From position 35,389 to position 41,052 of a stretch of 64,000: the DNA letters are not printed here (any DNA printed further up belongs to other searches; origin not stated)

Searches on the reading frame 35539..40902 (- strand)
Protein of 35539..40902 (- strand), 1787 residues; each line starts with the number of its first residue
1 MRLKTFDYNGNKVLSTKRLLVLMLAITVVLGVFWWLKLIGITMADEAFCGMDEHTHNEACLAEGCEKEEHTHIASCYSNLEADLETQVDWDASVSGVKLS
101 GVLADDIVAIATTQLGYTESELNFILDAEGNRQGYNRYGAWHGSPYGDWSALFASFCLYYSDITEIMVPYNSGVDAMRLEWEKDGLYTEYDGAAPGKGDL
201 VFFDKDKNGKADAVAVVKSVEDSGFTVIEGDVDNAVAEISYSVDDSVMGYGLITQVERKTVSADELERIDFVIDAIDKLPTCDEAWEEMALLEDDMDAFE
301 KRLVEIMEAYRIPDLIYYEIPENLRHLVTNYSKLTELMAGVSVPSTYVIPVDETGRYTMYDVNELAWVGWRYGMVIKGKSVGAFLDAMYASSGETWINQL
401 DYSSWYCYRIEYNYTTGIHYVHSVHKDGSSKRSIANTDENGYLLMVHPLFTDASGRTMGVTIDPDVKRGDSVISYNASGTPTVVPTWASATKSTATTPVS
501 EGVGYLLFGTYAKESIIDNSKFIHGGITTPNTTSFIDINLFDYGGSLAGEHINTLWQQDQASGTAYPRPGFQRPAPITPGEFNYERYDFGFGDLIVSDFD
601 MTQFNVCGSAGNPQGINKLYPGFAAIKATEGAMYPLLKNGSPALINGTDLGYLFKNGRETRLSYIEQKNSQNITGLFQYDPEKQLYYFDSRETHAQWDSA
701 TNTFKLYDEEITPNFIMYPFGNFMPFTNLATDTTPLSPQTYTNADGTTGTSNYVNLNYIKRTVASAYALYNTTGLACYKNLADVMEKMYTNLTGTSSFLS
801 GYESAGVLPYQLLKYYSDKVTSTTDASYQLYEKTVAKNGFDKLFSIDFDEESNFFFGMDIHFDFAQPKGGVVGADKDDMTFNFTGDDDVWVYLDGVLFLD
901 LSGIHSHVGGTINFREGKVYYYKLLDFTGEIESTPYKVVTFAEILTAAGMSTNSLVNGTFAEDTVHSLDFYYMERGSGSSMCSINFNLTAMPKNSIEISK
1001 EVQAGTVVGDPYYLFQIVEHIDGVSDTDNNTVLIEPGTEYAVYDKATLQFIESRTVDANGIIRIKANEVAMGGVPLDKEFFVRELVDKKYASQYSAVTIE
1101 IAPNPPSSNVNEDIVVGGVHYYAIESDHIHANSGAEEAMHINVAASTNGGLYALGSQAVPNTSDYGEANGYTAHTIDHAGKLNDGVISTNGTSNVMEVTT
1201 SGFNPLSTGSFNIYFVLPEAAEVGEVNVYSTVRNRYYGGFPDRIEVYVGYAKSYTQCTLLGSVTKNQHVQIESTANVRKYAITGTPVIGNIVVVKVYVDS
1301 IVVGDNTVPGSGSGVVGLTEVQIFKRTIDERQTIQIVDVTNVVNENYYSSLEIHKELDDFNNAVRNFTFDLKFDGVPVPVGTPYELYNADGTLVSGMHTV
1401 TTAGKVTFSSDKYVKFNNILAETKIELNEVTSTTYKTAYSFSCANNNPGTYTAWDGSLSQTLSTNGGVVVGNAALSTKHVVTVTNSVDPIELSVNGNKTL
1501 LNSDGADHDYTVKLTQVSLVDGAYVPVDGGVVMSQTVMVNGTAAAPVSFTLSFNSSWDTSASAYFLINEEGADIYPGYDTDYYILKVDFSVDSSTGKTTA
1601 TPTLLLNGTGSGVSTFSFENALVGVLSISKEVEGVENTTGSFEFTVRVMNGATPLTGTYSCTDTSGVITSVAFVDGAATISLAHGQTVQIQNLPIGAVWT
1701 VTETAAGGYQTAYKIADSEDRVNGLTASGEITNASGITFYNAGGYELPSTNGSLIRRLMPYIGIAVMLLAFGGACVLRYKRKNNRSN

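Call 32: search_protein_families(library=pfam, proteins=[window:35539-40902:-], max_evalue=0.00001)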
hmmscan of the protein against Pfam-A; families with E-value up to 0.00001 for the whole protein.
window:35539-40902:- (1787 aa): 2 families
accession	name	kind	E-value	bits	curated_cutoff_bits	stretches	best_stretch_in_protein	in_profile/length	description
PF24547.1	DUF7601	-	8.4e-21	75.1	27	1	1625-1741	2-114/116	Domain of unknown function (DUF7601)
PF19407.5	DUF5979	-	3.8e-07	31.1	25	1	1626-1722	1-88/104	Domain of unknown function (DUF5979)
